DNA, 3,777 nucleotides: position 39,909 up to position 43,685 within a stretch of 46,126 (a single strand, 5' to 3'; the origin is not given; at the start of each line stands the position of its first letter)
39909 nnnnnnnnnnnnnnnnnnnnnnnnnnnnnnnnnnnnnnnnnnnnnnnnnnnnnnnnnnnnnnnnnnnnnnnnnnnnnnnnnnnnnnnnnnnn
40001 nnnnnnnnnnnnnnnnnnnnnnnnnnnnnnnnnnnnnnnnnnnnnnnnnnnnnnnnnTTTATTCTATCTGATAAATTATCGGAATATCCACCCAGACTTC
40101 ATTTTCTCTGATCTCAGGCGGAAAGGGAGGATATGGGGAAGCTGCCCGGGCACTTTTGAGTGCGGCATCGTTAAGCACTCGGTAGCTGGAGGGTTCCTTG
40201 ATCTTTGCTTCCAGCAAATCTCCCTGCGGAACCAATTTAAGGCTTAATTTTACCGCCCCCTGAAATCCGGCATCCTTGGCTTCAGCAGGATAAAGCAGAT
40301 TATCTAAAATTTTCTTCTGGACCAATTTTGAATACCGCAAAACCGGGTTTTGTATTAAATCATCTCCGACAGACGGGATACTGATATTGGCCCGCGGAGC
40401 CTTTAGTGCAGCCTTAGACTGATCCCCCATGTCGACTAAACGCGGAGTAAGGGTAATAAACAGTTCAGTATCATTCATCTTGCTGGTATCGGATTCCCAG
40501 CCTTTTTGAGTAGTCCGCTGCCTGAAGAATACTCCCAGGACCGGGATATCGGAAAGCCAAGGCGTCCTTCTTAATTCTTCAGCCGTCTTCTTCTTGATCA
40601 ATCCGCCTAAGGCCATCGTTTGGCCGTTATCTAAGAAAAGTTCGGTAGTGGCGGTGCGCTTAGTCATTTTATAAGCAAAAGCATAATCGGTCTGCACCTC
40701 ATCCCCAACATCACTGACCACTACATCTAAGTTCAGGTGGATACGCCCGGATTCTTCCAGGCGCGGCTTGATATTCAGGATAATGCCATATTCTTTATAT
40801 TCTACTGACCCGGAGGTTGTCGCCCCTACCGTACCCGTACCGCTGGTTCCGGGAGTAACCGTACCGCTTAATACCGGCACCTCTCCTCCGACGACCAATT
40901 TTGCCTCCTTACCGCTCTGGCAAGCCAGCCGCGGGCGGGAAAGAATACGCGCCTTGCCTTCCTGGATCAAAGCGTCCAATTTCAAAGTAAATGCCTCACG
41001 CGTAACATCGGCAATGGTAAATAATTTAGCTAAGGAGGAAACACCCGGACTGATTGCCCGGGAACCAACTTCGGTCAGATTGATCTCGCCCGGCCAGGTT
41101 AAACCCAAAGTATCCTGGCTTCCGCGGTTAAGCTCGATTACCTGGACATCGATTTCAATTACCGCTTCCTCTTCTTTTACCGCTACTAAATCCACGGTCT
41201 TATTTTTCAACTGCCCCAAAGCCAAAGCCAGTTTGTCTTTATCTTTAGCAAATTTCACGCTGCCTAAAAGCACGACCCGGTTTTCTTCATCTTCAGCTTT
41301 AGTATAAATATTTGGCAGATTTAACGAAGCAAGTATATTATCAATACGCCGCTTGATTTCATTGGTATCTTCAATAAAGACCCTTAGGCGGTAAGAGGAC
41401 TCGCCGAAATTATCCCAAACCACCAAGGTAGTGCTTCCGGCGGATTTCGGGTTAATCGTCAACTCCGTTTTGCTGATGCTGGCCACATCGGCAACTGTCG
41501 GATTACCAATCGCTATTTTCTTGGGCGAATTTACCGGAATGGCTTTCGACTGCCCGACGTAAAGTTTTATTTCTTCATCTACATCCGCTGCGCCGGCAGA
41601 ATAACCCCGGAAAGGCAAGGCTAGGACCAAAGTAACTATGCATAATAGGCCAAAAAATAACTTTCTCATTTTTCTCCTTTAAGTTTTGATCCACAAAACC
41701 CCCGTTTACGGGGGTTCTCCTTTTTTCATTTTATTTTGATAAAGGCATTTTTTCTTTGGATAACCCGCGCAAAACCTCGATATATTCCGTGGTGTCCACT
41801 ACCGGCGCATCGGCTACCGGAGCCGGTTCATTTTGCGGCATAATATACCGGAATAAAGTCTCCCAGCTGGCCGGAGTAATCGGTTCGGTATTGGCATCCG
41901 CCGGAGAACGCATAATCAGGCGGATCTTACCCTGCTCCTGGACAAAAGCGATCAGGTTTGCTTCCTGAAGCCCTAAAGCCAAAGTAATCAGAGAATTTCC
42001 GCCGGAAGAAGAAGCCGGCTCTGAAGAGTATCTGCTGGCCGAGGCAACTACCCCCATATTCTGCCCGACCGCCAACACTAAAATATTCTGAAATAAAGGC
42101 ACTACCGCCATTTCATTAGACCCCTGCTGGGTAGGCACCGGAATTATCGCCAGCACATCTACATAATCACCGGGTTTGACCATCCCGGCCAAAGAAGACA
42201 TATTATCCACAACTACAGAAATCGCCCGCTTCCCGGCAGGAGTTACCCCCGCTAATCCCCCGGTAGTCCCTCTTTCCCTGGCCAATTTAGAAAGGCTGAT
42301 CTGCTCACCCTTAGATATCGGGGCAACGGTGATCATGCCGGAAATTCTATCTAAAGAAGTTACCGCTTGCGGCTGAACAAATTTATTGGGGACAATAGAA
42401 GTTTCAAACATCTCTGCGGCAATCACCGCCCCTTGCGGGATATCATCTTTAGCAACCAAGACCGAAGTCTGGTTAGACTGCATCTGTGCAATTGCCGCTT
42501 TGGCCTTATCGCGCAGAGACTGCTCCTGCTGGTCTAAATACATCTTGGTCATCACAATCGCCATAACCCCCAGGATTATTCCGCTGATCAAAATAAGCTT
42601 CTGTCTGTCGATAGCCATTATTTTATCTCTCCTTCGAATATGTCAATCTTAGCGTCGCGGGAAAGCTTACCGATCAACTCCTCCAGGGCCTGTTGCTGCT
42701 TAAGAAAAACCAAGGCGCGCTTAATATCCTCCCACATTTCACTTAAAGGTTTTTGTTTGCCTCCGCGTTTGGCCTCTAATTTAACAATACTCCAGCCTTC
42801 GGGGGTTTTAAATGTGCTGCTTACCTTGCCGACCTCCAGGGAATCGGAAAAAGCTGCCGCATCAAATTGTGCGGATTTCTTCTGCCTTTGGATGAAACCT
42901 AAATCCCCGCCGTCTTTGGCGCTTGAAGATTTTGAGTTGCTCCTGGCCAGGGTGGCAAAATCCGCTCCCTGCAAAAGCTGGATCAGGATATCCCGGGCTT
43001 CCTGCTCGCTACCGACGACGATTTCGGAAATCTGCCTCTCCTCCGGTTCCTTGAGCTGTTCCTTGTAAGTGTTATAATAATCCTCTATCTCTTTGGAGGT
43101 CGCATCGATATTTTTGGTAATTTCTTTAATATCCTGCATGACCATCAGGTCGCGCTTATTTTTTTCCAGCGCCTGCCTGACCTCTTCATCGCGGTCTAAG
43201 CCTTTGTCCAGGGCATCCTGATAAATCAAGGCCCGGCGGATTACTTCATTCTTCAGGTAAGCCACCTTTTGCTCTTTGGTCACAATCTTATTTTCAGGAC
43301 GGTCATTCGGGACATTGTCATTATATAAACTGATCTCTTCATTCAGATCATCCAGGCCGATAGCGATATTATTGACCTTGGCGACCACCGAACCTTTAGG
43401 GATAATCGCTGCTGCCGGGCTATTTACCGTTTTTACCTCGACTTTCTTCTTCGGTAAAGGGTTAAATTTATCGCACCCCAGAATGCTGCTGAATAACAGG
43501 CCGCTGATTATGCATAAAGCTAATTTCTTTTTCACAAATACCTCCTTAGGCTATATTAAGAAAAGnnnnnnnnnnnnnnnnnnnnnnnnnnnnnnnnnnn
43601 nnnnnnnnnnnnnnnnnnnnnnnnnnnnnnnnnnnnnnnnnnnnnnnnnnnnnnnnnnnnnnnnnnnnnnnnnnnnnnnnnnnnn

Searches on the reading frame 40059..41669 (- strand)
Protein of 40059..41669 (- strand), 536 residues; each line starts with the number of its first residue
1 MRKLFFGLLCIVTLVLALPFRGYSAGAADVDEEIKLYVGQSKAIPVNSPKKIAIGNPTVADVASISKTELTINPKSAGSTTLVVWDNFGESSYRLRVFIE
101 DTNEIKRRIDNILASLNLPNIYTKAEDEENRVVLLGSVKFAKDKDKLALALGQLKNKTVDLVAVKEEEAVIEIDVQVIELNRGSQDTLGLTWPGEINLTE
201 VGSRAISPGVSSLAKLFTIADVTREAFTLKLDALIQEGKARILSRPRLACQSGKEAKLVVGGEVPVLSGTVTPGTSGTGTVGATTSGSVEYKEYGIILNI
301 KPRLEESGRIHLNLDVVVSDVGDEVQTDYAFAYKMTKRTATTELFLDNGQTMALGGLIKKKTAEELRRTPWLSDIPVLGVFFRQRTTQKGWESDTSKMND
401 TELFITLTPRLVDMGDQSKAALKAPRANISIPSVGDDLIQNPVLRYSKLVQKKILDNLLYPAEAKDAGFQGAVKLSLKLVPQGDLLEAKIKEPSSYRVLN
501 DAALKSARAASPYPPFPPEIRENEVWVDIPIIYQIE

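Call 7: search_protein_families(library=pfam, max_evalue=0.01, proteins=[window:40059-41669:-])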
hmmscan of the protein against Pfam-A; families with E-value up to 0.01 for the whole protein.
window:40059-41669:- (536 aa): 4 families
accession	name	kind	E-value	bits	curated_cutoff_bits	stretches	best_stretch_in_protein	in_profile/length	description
PF00263.26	Secretin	-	2.2e-38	131.9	27.5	1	233-412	1-168/169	Bacterial type II and III secretion system protein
PF13629.12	T2SS-T3SS_pil_N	-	2.3e-14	53.3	23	1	32-97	3-69/72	Pilus formation protein N terminal region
PF03544.19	TonB_C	-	4e-14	53.2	24.6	1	457-534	2-78/79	Gram-negative bacterial TonB protein C-terminal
PF13103.11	TonB_2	-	0.00089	19.8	22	1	446-521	4-75/85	TonB C terminal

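Call 81: search_protein_families(library=ncbifam, max_evalue=0.1, proteins=[window:40059-41669:-])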
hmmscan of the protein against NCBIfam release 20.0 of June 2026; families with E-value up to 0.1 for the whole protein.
window:40059-41669:- (536 aa): 11 families
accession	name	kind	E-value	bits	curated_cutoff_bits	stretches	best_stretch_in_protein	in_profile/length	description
TIGR02517.1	type_II_gspD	equivalog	7.9e-41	140.2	351.35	1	191-414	380-592/600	type II secretion system secretin GspD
TIGR02515.1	IV_pilus_PilQ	subfamily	3e-29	102.3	284.35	1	217-412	250-427/428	type IV pilus secretin PilQ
NF010083.0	PRK13568.1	equivalog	1.9e-23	82.9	554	1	212-412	237-417/419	DNA uptake porin HofQ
TIGR02516.1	type_III_yscC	equivalog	3.7e-23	81.8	238.45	1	166-389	231-447/463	type III secretion system outer membrane ring subunit SctC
TIGR02519.1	pilus_MshL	equivalog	1.2e-22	80.3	250.2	1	196-411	75-289/290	pilus (MSHA type) biogenesis protein MshL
NF011873.0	PRK15346.1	equivalog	8.5e-17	61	524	1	165-389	267-480/499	EscC/YscC/HrcC family type III secretion system outer membrane ring protein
NF007851.2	PRK10560.1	exception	4.1e-16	58.8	598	1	211-413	228-410/412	DNA uptake porin HofQ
TIGR01352.1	tonB_Cterm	subfamily_domain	1.9e-13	50.5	27.1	1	460-535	3-75/76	TonB family protein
NF042912.1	Amuc_1098_fam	equivalog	4.9e-09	34.8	750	1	337-388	730-781/805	Amuc_1098 family type IV pilus outer membrane protein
NF038079.1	TonB_sider_MxcH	equivalog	0.011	13.8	925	1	459-509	11-60/792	TonB-dependent siderophore myxochelin receptor MxcH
NF008399.0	PRK11198.1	equivalog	0.031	14.7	134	1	100-165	22-85/149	peptidoglycan-binding protein LysM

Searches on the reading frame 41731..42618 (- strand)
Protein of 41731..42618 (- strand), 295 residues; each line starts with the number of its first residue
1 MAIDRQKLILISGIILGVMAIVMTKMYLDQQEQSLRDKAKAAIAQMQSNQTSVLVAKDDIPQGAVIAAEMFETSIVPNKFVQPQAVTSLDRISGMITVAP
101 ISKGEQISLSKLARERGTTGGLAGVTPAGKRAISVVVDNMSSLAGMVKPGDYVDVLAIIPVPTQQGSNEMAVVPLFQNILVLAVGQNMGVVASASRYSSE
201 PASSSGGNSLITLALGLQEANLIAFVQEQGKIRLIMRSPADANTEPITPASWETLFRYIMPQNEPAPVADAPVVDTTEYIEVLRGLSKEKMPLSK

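Call 7: search_protein_families(library=pfam, max_evalue=0.01, proteins=[window:41731-42618:-])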
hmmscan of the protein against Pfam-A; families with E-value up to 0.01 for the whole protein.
window:41731-42618:- (295 aa): 3 families
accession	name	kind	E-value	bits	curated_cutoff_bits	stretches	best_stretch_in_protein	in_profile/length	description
PF16976.10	RcpC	-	7.4e-23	81.1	28.8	1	121-237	2-114/114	Flp pilus assembly protein RcpC/CpaB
PF08666.17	SAF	-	6.5e-07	30.2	21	1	53-112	3-62/63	SAF domain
PF13144.11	ChapFlgA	-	0.0023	18.4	23.8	1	52-114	2-62/122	Chaperone for flagella basal body P-ring formation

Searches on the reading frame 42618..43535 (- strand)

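Call 7: search_protein_families(library=pfam, max_evalue=0.01, proteins=[window:42618-43535:-])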
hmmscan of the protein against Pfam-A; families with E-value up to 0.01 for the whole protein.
window:42618-43535:- (305 aa): 3 families
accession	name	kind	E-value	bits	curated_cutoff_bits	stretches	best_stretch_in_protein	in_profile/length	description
PF00639.27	Rotamase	-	6.5e-16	59.5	21.7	1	176-254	18-96/97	PPIC-type PPIASE domain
PF13616.12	Rotamase_3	-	3.3e-15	57.1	22.5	1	176-256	36-115/116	PPIC-type PPIASE domain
PF13145.12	Rotamase_2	-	4.5e-15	57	27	1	146-267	2-119/121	PPIC-type PPIASE domain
